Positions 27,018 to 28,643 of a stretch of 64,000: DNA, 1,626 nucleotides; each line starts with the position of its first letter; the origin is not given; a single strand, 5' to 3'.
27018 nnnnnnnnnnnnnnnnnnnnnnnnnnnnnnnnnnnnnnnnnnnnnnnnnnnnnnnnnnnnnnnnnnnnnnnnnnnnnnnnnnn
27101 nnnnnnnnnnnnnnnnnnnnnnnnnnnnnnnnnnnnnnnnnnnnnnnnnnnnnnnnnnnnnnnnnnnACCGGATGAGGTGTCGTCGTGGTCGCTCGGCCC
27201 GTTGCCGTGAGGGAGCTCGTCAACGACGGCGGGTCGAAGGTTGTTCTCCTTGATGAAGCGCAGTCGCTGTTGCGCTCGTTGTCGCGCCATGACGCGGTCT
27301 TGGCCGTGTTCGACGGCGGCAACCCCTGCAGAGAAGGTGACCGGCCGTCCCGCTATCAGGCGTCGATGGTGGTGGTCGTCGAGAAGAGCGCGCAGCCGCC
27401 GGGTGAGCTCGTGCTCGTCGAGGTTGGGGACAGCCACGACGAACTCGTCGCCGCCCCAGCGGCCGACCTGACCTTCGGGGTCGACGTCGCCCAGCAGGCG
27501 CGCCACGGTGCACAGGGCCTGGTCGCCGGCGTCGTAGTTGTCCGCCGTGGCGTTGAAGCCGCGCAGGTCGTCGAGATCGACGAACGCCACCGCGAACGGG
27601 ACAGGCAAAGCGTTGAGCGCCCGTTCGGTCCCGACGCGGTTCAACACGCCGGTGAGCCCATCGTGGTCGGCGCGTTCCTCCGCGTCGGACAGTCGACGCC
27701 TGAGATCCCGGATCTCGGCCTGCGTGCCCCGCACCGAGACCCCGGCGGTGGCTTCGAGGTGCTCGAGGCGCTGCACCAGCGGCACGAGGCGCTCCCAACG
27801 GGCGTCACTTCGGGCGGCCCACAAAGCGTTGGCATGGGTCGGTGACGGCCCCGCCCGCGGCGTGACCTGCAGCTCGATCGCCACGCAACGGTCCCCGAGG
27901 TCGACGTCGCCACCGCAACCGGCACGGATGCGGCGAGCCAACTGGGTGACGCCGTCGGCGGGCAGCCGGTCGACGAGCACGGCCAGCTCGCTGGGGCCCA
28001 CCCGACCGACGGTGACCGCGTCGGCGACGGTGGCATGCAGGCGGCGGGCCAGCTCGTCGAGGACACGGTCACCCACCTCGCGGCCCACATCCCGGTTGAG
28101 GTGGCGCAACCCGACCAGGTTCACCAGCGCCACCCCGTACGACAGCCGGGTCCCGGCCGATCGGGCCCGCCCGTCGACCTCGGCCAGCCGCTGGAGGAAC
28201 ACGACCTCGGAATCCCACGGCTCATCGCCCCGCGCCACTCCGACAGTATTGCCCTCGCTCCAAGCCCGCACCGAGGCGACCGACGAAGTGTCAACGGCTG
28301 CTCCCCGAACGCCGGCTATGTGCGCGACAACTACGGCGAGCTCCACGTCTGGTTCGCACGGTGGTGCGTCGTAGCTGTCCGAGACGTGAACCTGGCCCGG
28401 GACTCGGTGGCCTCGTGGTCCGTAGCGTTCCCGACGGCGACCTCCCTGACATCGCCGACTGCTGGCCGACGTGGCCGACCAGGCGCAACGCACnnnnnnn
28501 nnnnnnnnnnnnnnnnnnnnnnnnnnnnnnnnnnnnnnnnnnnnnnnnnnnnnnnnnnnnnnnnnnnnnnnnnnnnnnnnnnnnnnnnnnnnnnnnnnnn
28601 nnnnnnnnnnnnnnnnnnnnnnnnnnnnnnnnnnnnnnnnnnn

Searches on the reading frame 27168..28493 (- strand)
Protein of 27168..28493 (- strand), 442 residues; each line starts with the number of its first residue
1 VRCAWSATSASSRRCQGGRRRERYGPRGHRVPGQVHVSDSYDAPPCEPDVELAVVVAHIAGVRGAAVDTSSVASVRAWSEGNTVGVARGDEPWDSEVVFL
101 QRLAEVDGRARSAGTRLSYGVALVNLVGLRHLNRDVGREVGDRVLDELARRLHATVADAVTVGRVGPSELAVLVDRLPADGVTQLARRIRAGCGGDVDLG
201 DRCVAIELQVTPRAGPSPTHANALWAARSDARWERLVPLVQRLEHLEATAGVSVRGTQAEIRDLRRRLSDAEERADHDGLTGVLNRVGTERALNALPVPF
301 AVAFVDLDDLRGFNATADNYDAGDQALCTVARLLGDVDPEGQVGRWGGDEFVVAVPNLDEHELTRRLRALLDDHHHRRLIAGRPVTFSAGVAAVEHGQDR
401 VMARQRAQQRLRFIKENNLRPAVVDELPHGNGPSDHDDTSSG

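Call 73: search_protein_families(library=pfam, proteins=[window:27168-28493:-], max_evalue=0.001)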
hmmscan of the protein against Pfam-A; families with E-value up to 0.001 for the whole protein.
window:27168-28493:- (442 aa): 1 family
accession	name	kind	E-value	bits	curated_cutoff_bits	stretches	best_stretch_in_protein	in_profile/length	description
PF00990.26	GGDEF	-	2.4e-27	96.1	23.8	2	275-417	1-157/161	Diguanylate cyclase, GGDEF domain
